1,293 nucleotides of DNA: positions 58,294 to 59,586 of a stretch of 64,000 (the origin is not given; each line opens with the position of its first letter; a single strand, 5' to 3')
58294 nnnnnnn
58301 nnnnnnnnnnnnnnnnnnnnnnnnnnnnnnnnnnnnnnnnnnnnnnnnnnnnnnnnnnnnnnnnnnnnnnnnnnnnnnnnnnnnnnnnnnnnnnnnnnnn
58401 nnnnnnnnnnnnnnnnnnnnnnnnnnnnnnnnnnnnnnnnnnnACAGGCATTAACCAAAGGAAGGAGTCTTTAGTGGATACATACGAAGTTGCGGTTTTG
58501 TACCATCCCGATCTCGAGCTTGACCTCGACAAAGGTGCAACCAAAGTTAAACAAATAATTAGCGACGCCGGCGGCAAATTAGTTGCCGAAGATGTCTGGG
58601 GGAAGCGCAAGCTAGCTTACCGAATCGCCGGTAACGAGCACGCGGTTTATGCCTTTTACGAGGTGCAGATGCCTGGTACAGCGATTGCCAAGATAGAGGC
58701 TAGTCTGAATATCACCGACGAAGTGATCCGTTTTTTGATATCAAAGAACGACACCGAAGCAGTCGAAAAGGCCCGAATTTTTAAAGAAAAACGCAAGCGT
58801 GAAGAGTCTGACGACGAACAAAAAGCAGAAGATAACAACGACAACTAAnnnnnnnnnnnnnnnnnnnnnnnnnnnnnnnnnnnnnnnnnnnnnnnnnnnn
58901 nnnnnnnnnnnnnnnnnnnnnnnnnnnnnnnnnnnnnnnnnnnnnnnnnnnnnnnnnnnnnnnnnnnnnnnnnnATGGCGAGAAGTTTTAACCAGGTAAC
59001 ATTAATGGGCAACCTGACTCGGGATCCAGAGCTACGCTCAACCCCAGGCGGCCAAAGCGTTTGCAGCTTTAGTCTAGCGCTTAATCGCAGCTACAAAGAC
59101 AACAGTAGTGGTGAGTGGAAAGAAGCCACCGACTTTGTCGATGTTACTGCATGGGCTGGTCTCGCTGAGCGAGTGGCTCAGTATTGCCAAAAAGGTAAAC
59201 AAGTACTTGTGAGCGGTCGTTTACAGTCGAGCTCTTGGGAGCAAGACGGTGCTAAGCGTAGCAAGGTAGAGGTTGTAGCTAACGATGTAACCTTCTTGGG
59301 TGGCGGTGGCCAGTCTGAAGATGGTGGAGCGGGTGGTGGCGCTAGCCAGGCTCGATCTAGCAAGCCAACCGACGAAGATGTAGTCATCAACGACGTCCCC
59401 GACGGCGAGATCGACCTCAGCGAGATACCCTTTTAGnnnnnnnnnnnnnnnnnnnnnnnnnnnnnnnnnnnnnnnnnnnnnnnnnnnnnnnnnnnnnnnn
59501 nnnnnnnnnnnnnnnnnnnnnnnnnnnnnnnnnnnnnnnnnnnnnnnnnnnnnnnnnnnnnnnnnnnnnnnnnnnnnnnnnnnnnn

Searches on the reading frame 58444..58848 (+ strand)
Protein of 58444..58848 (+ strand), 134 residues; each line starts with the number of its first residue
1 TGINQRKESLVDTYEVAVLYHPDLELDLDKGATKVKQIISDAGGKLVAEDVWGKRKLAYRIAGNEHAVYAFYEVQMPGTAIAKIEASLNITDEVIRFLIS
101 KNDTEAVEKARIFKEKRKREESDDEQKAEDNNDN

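Call 11: search_protein_families(library=pfam, proteins=[window:58444-58848:+], max_evalue=0.01)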
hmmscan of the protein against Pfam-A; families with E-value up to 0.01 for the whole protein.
window:58444-58848:+ (134 aa): 1 family
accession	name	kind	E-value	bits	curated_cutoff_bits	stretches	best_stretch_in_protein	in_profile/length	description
PF01250.22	Ribosomal_S6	-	8.7e-22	77.6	27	1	13-101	1-90/90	Ribosomal protein S6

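Call 14: find_related_loci(query=window:58474-58845:+, collection=metagenome_contigs, flank=5000)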
Query seq(124 aa) (124 aa) in metagenome_contigs; peptide patterns used: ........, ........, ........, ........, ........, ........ (x = any residue, [..] = any of these).
197 stretches matched a pattern; 9 encode a relative of the query (tblastn E <= 1e-3); 9 distinct loci.
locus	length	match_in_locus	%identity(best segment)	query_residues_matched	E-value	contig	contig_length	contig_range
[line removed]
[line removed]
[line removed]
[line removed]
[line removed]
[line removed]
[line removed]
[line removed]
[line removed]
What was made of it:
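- Tried and rejected: rpsF relatives from JGI metagenomes gave 9 loci (call 14).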

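Call 32: find_encoding_contigs(protein=window:58474-58845:+, flank=3000, max_places=10)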
Protein seq(124 aa) (124 aa): 4 contigs read that carry it; 3 places shown.
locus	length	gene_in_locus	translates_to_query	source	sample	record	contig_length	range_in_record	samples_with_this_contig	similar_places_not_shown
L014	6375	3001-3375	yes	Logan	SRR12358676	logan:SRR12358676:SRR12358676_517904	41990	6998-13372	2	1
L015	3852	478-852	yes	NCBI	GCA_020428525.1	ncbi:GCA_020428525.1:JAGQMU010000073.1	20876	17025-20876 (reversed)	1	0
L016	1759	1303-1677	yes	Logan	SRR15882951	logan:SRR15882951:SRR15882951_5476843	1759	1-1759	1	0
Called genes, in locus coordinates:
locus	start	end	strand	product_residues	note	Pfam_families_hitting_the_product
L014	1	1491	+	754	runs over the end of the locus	PF13491:FtsK_4TM, PF17854:FtsK_alpha, PF01580:FtsK_SpoIIIE, PF20703:nSTAND1 (faint), PF09397:FtsK_gamma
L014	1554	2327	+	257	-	-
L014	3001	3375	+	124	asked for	PF01250:Ribosomal_S6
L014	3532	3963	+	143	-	PF00436:SSB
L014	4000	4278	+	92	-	-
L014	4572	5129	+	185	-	PF08207:EFP_N, PF01132:EFP, PF09285:Elong-fact-P_C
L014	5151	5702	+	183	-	-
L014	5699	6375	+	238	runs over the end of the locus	PF01479:S4, PF01728:FtsJ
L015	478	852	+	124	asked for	PF01250:Ribosomal_S6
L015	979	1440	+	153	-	PF00436:SSB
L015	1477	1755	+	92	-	-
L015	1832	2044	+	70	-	PF01084:Ribosomal_S18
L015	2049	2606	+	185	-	PF08207:EFP_N, PF01132:EFP, PF09285:Elong-fact-P_C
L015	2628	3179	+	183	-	-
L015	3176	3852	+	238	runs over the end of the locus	PF01479:S4, PF01728:FtsJ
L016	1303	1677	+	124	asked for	PF01250:Ribosomal_S6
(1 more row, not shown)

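Call 92: search_protein_families(library=ncbifam, proteins=[L004:4000-4893:+, L003:4035-4904:+, L006:3759-4904:+], max_evalue=1)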
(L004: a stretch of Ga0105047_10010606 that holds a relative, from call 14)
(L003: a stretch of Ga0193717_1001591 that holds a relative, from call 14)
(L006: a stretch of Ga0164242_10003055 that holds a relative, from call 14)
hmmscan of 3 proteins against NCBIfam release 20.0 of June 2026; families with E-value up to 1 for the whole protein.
L004:4000-4893:+ (298 aa): 0 families

L003:4035-4904:+ (290 aa): 0 families

L006:3759-4904:+ (382 aa): 0 families

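Call 93: search_protein_families(library=pfam, proteins=[L004:4000-4893:+, L003:4035-4904:+, L006:3759-4904:+], max_evalue=5)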
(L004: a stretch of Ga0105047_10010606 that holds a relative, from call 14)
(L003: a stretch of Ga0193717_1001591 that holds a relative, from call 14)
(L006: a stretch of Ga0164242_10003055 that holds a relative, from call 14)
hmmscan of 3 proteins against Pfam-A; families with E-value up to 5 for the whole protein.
L004:4000-4893:+ (298 aa): 0 families

L003:4035-4904:+ (290 aa): 2 families
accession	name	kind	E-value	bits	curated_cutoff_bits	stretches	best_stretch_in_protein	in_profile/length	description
PF07818.18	HCNGP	-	0.13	13.3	26.3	1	186-215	10-39/94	HCNGP-like protein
PF18822.6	CdvA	-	0.14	12.6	30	1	183-222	18-57/123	CdvA-like coiled-coil domain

L006:3759-4904:+ (382 aa): 1 family
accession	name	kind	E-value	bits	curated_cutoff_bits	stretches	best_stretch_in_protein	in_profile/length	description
PF15060.11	PPDFL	-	0.1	13.3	27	1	342-378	14-49/110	Differentiation and proliferation regulator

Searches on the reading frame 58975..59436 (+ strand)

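Call 11: search_protein_families(library=pfam, proteins=[window:58975-59436:+], max_evalue=0.01)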
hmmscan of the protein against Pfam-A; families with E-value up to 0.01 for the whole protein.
window:58975-59436:+ (153 aa): 3 families
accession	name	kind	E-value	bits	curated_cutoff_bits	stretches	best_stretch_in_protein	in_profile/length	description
PF00436.31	SSB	-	4.2e-35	120.4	26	1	5-108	1-104/104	Single-strand binding protein family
PF01336.31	tRNA_anti-codon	-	0.00023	21.5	27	1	52-106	26-73/75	OB-fold nucleic acid binding domain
PF22657.2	SSB_1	-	0.00062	20.3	27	1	6-87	1-79/91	Another single-strand binding protein family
